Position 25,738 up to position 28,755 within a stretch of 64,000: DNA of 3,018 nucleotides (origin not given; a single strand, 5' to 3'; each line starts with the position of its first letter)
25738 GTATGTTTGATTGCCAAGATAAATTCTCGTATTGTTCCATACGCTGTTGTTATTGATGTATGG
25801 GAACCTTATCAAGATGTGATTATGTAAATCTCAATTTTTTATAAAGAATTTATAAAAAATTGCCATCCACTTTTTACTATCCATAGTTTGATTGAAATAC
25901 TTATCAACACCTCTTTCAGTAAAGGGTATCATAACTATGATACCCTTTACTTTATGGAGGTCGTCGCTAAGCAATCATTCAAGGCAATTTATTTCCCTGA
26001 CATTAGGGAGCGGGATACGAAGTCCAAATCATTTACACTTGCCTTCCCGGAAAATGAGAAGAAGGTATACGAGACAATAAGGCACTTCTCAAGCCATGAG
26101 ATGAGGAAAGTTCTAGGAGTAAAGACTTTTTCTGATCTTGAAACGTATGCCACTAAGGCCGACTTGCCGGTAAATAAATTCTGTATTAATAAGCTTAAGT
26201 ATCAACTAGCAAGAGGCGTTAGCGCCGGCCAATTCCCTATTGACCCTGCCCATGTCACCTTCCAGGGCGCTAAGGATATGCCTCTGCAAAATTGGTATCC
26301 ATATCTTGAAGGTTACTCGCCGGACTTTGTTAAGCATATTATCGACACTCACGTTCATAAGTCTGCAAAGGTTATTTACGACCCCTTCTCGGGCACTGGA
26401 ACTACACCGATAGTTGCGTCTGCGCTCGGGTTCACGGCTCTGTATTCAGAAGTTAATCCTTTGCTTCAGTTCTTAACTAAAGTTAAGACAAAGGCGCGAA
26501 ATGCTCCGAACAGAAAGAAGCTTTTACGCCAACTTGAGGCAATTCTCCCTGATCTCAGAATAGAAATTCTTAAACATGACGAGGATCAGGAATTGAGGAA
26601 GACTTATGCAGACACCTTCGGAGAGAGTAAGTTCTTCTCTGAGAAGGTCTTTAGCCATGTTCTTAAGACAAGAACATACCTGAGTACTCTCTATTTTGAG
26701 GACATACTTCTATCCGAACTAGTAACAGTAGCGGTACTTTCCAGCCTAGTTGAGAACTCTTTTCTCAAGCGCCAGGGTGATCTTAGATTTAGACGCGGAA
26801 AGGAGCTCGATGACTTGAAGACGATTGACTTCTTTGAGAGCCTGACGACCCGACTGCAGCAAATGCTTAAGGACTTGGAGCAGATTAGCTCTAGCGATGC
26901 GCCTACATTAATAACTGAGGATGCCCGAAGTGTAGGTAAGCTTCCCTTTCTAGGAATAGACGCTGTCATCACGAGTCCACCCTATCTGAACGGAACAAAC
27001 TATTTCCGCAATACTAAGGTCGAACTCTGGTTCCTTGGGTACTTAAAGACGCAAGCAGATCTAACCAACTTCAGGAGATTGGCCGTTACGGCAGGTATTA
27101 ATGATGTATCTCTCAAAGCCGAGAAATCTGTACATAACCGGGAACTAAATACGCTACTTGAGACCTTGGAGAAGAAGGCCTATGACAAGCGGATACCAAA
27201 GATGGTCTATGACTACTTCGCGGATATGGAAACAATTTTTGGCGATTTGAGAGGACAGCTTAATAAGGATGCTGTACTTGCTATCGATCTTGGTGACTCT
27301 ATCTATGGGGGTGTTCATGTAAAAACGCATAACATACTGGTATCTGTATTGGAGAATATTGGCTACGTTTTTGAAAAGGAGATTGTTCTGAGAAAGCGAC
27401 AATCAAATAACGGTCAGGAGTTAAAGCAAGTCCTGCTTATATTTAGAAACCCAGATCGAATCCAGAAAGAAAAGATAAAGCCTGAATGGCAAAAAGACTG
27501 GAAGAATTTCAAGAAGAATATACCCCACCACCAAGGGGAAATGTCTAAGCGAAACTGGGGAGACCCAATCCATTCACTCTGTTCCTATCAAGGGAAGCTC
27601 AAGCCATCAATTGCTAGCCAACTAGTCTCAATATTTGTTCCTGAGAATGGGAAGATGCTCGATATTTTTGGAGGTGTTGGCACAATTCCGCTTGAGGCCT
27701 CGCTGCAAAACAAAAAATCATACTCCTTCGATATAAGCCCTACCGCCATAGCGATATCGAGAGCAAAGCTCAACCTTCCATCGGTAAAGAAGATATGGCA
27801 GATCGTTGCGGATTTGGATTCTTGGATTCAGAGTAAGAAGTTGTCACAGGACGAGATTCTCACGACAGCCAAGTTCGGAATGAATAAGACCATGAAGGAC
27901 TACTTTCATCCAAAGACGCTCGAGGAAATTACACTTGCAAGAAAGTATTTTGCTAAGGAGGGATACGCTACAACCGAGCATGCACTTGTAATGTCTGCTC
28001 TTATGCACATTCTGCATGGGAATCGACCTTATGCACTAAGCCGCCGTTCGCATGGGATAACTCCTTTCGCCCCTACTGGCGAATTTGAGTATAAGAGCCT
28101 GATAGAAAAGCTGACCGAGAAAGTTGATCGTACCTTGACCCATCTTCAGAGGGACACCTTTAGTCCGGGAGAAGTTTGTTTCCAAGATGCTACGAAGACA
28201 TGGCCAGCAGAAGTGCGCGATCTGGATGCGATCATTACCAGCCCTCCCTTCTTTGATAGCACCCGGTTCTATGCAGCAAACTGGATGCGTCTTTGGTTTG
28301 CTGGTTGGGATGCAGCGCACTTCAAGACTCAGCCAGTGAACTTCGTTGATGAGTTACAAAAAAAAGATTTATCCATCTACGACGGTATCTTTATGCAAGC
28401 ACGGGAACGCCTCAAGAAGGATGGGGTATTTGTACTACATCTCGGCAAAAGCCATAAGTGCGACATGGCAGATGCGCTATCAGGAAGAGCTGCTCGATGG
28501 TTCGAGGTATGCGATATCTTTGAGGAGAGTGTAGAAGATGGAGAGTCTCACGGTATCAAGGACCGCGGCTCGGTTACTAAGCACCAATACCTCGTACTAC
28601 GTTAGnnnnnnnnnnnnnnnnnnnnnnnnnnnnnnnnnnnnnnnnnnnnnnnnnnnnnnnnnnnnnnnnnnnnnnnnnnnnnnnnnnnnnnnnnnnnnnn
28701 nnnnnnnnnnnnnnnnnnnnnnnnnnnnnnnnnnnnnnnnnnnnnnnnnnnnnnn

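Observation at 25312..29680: AT-rich foreign island between a structured RNA-like element and rpoD: KTSC gene + tandem SPPY/SPPF double methyltransferase + convergent zinc-ribbon HNH nuclease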

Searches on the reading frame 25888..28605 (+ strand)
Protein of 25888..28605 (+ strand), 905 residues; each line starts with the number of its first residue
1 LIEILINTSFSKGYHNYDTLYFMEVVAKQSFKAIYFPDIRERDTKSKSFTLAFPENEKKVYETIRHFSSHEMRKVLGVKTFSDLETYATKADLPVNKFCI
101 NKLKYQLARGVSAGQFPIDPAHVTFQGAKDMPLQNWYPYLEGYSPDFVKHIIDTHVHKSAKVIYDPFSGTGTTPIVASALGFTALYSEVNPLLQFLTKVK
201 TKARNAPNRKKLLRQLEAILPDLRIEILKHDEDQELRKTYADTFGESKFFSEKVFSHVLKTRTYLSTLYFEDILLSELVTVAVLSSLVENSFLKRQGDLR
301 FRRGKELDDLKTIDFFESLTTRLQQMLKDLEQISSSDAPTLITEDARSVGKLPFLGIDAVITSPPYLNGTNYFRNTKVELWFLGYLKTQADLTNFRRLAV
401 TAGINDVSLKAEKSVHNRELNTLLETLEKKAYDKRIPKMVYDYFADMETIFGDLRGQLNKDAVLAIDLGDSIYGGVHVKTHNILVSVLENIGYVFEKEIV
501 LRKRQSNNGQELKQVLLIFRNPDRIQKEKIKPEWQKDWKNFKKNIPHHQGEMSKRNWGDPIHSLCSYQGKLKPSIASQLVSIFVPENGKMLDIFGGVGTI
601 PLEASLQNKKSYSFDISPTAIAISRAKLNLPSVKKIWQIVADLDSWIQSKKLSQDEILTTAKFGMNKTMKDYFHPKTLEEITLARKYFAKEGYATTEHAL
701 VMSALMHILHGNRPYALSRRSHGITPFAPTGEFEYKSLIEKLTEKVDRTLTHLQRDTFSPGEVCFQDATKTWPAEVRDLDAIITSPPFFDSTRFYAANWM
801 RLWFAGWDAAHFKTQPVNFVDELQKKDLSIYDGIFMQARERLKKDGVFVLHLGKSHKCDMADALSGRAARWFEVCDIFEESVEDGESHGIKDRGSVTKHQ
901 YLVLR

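Call 3: search_protein_families(library=pfam, proteins=[window:25888-28605:+], max_evalue=0.1)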
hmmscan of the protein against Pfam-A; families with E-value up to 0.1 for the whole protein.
window:25888-28605:+ (905 aa): 8 families
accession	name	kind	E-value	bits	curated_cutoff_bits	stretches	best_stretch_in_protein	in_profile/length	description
PF01555.25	N6_N4_Mtase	-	1.2e-17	65.1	26.7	2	357-624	1-219/221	DNA methylase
PF01170.24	UPF0020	-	3.7e-09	37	22.3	1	565-613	6-55/197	RMKL-like, methyltransferase domain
PF05175.20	MTS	-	5.1e-05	23.4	23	0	580-650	24-97/170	Methyltransferase small domain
PF02086.21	MethyltransfD12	-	0.00082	19.6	22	0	152-244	12-92/253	D12 class N6 adenine-specific DNA methyltransferase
PF13847.12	Methyltransf_31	-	0.0013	18.8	27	0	587-714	4-127/145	Methyltransferase domain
PF02475.24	TRM5-TYW2_MTfase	-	0.016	15.6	28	1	582-658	32-109/164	TRM5/TYW2 methyltransferase domain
PF03602.21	Cons_hypoth95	-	0.021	15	24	0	586-639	41-96/182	Conserved hypothetical protein 95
PF09445.16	Methyltransf_15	-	0.039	14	22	0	589-655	3-70/165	RNA cap guanine-N2 methyltransferase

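Call 4: search_protein_families(library=padloc, proteins=[window:25888-28605:+], max_evalue=0.1)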
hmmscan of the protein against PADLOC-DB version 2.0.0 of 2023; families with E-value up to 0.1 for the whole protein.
window:25888-28605:+ (905 aa): 48 families (the best 25 are shown)
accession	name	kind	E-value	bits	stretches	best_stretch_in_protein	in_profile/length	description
PDLC03389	MTase_II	-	1.9e-75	252.3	1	122-521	45-444/445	Type II methyltransferase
PDLC03224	MTase_II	-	3.3e-50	169.4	1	123-513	57-464/481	Type II methyltransferase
PDLC03322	MTase_II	-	8.2e-29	98.7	2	145-499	48-406/446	Type II methyltransferase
PDLC03325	MTase_II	-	3e-27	93.4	4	777-819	291-333/426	Type II methyltransferase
PDLC03377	MTase_II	-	2e-23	80.8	2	139-502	101-480/504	Type II methyltransferase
PDLC03364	MTase_II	-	3.8e-21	73.5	4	134-203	33-102/380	Type II methyltransferase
PDLC03239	MTase_II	-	1.5e-20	71.3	2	562-707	66-210/442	Type II methyltransferase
PDLC03306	MTase_II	-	4.3e-16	56.9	1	123-489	20-385/422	Type II methyltransferase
PDLC03353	MTase_II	-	5.7e-16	56.8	2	335-629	6-251/260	Type II methyltransferase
PDLC03387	MTase_II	-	7.1e-15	52.9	2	145-197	220-271/289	Type II methyltransferase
PDLC03380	MTase_II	-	1.2e-14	52.3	2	561-633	31-103/393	Type II methyltransferase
PDLC04134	mad2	-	5.9e-14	49.8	1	481-636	207-341/492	mads_2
PDLC03362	MTase_II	-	1.9e-13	48.1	2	357-495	262-402/438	Type II methyltransferase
PDLC03249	MTase_II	-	7.7e-10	36.2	2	136-251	107-228/541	Type II methyltransferase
PDLC03367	MTase_II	-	1.1e-09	35.2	1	566-650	21-105/633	Type II methyltransferase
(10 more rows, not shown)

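Call 5: search_protein_families(library=ncbifam, proteins=[window:25888-28605:+], max_evalue=0.1)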
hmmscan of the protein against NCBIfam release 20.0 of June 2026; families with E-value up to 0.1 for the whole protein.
window:25888-28605:+ (905 aa): 16 families
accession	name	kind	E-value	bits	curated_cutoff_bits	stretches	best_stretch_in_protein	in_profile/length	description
NF042963.1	DUF1156_antiphage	equivalog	1.4e-05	23.4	1000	1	161-227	185-253/960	anti-phage-associated DUF1156 domain-containing protein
TIGR01177.1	TIGR01177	hypoth_equivalog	2.7e-05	23.6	316.55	0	569-630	164-226/330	TIGR01177 family methyltransferase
NF040721.1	Trm14_Arch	equivalog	0.00061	19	280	1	569-610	173-215/370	tRNA (guanine(6)-N2)-methyltransferase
NF040850.1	Trm14_Thcoccales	equivalog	0.0011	18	480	1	568-611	199-242/365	tRNA (guanine(6)-N2)-methyltransferase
NF047732.1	tRNAMtaseTrm5bMeth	equivalog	0.0018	17.4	500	1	586-643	198-255/337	tRNA (guanine(37)-N1)-methyltransferase Trm5b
NF011529.0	PRK14968.1-3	equivalog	0.0019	17.6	162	1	584-648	32-96/198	putative methyltransferase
NF003380.0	PRK04457.1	equivalog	0.0028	16.7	304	0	589-671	72-156/265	polyamine aminopropyltransferase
TIGR00536.1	hemK_fam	subfamily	0.0052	15.9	115.5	0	588-639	116-169/286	HemK family protein methyltransferase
TIGR03534.1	RF_mod_PrmC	equivalog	0.0058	16.1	199.1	0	585-645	85-149/253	peptide chain release factor N(5)-glutamine methyltransferase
NF047824.1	tRNAwyosineTaw2Meth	equivalog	0.029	14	350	0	585-644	92-153/245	tRNA(Phe) (4-demethylwyosine(37)-C(7)) aminocarboxypropyltransferase Taw2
TIGR04066.1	nat_prod_clost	hypoth_equivalog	0.032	13.2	200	0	2-72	52-121/361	TIGR04066 family peptide maturation system protein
NF050803.1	DnaMtaseCcrMCaul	equivalog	0.034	13.1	830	1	156-185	202-231/350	adenine-specific DNA-methyltransferase CcrM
NF001067.0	PRK00118.1-2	equivalog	0.036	14.5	156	0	260-334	26-100/110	putative DNA-binding protein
TIGR03533.1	L3_gln_methyl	equivalog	0.057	12.7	229.7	0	824-874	223-272/284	50S ribosomal protein L3 N(5)-glutamine methyltransferase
TIGR00479.1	rumA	equivalog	0.062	12.1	183.55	0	587-651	294-358/432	23S rRNA (uracil(1939)-C(5))-methyltransferase RlmD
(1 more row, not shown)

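Call 15: search_solved_structures(query=window:25888-28605:+, max_evalue=0.01, show_alignments=0)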
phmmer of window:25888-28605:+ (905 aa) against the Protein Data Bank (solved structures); distinct sequences matched with E-value up to 0.01: 0.

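Call 21: find_homologous_proteins(query=window:25888-28605:+)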
Query window:25888-28605:+ (905 aa): 1961 proteins with E <= 0.001 among 8000 candidates; the best 120 are listed.
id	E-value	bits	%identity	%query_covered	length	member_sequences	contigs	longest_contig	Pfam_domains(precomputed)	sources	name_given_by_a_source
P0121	0.0e+0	2021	100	98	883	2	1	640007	PF01170.25,PF01555.25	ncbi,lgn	ncbi:MAG: DNA methyltransferase [Patescibacteria group bacterium]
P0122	0.0e+0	1478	72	97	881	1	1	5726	PF01170.25,PF01555.25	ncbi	-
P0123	0.0e+0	1470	72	97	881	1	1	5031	PF13847.13,PF05175.21,PF01170.25,PF01555.25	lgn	-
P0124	0.0e+0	1460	71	97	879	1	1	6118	PF01170.25,PF01555.25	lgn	-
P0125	0.0e+0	1450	72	97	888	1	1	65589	PF13847.13,PF05175.21,PF01170.25,PF01555.25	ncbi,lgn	-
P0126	0.0e+0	1449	71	97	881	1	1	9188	PF05175.21,PF01170.25,PF01555.25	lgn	-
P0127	0.0e+0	1443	71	97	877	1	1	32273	PF05175.21,PF01170.25,PF01555.25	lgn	-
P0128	0.0e+0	1438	70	97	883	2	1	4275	PF01170.25,PF01555.25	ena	-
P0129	0.0e+0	1435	70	97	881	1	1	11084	PF05175.21,PF01170.25,PF01555.25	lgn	-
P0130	0.0e+0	1429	69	97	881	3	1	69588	PF01170.25,PF01555.25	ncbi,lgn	-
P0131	0.0e+0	1424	69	99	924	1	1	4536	PF02086.22,PF01170.25,PF01555.25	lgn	-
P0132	0.0e+0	1422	70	98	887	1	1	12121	PF05175.21,PF02086.22,PF01170.25,PF01555.25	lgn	-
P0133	0.0e+0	1418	70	97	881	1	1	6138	PF05175.21,PF01170.25,PF01555.25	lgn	-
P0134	0.0e+0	1418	69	97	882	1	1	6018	PF01170.25,PF01555.25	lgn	-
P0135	0.0e+0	1418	69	97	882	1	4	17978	PF05175.21,PF01170.25,PF01555.25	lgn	-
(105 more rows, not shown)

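Call 58: search_solved_structures(query=A3, max_evalue=1, show_alignments=0)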
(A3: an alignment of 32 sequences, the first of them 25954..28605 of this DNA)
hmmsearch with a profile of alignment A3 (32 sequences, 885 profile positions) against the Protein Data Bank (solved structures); distinct sequences matched with E-value up to 1: 25.
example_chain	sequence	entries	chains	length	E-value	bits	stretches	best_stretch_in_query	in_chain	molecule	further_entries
8s9n_A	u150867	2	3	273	6.8e-05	24.5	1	555-611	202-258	DNA cytosine-N4 methyltransferase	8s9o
8s9m_A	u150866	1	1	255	0.00012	23.7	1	555-611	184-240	DNA cytosine-N4 methyltransferase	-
2zie_A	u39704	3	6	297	0.00056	21.5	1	555-605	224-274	Putative modification methylase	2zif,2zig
3eey_A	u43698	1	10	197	0.0016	20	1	556-624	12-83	Putative rRNA methylase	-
5e71_A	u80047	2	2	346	0.0017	19.9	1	551-611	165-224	N2, N2-dimethylguanosine tRNA methyltransferase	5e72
8urk_A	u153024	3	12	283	0.0068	17.9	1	556-611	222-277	Methyltransferase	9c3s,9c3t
3tlj_A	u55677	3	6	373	0.0084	17.6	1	550-681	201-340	tRNA (guanine N2-)-methyltransferase Trm14 | Crystal structure of Trm14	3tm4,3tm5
9c3u_A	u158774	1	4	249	0.0091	17.5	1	556-609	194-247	Methyltransferase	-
5zq1_A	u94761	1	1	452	0.021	16.3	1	564-615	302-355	Uncharacterized RNA methyltransferase SP_1029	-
5zq0_A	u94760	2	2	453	0.021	16.3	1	564-615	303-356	Uncharacterized RNA methyltransferase SP_1029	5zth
5xj2_A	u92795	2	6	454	0.021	16.3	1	564-615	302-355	Uncharacterized RNA methyltransferase SP_1029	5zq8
5xj1_A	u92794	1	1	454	0.021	16.2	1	564-615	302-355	Uncharacterized RNA methyltransferase SP_1029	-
3tma_A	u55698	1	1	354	0.027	15.9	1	548-586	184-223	methyltransferase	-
3sm3_A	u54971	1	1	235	0.052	15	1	557-606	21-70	SAM-dependent methyltransferases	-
5yac_A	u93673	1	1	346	0.092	14.1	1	553-616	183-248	tRNA (guanine(37)-N1)-methyltransferase Trm5b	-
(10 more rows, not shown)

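Call 85: search_dna_similar(query=window:25954-28602:+, collection=plasmids, mode=protein, max_evalue=1e-10, max_rows=15)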
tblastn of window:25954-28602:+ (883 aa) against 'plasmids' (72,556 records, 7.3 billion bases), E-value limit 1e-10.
Records with a match: 29; places in all: 29; records where one place covers at least 80% of the query: 1.
Best place of each record, by identity: <60% 29.
By first word of the organism name: Deinococcus 14; Salmonella 3; Leptolyngbya 2; Ligilactobacillus 2; Psychrobacter 1; Pseudanabaena 1; Burkholderia 1; Methylobacterium 1; Halorarius 1; Enterococcus 1; and 2 more.
By predicted mobility (MOB-suite, as given by PLSDB): non-mobilizable 27; mobilizable 1; conjugative 1.
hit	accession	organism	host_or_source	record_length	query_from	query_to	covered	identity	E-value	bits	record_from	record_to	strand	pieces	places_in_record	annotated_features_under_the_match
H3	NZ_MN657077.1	Psychrobacter sp.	-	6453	93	882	88%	44.4%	0e+0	665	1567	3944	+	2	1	hypothetical protein | DNA methyltransferase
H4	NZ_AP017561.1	Pseudanabaena sp. ABRG5-3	-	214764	101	614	58%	23.3%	1e-23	116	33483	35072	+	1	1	SAM-dependent methyltransferase | DNA methyltransferase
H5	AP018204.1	Leptolyngbya boryana NIES-2135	-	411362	97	498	46%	24.6%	3e-18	99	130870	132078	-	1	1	hypothetical protein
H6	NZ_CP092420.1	Leptolyngbya boryana IU 594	-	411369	97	498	46%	24.6%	3e-18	99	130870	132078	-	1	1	hypothetical protein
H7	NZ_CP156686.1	Burkholderia stagnalis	Bacterial cells,soils collected in ...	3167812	106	488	43%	25.8%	2e-22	112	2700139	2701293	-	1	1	none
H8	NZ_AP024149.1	Methylobacterium indicum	-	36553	37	483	51%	21.5%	1e-12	80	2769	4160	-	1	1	DNA methyltransferase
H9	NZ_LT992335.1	Ligilactobacillus acidipiscis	Kopanisti cheese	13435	61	492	49%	21.6%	1e-12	80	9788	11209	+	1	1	DNA methyltransferase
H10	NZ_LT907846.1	Ligilactobacillus acidipiscis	Kopanisti cheese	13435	61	492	49%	21.6%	1e-12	80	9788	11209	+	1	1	DNA methyltransferase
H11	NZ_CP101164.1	Halorarius halobius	cell culture,salt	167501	531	882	40%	26.3%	7e-14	84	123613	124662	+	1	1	DNA methyltransferase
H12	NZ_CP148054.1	Enterococcus faecalis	animal,mixed culture,pig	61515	101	492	44%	22.6%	7e-14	84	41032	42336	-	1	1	DNA methyltransferase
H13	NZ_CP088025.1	Bradyrhizobium quebecense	Glycine max cv. AC Glengarry,Cell ...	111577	506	858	40%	24.7%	2e-11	76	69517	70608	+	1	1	DNA methyltransferase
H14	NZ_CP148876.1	Salmonella enterica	Homo sapiens,single cell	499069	539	833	33%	26.4%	9e-15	87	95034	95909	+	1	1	DNA methyltransferase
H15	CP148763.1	Salmonella enterica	Pig,single cell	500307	539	833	33%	26.0%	8e-15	87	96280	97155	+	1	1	DNA methyltransferase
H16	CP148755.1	Salmonella enterica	Pig,single cell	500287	539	833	29%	28.1%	5e-14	105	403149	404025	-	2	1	hypothetical protein | DNA methyltransferase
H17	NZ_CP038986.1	Deinococcus radiodurans R1 = ATCC 13939 = DSM 20539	cell culture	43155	102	370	30%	26.6%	2e-20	105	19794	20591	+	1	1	site-specific DNA-methyltransferase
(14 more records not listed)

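Call 87: get_annotated_region(hit=H17, flank=3000)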
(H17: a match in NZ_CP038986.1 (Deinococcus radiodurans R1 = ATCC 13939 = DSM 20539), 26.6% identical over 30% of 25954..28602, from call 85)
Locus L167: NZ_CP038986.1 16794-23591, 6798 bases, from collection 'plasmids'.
description: Deinococcus radiodurans R1 = ATCC 13939 = DSM 20539 strain ATCC 13939 substr. R1 plasmid pCP1, complete sequence
organism: Deinococcus radiodurans R1 = ATCC 13939 = DSM 20539 (NCBI taxid 243230)
taxonomy: Bacteria; Deinococcota; Deinococci; Deinococcales; Deinococcaceae; Deinococcus; Deinococcus radiodurans; Deinococcus radiodurans R1 = ATCC 13939 = DSM 20539
host: -; source: cell culture; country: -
typing (MOB-suite, as given by PLSDB): non-mobilizable
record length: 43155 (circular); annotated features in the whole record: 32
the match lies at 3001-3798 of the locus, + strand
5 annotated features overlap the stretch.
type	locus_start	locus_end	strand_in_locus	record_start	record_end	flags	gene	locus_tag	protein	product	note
CDS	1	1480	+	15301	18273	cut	-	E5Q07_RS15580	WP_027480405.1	Tn3 family transposase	-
CDS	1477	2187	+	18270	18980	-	-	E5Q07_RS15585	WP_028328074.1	site-specific integrase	GO:0015074 - DNA integration [Evidence IEA]; GO:0006310 - DNA recombination [Evidence IEA]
CDS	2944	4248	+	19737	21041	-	-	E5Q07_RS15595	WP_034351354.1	site-specific DNA-methyltransferase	-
CDS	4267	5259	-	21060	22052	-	-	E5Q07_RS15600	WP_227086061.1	hypothetical protein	-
CDS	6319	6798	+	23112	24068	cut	-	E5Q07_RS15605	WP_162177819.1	hypothetical protein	-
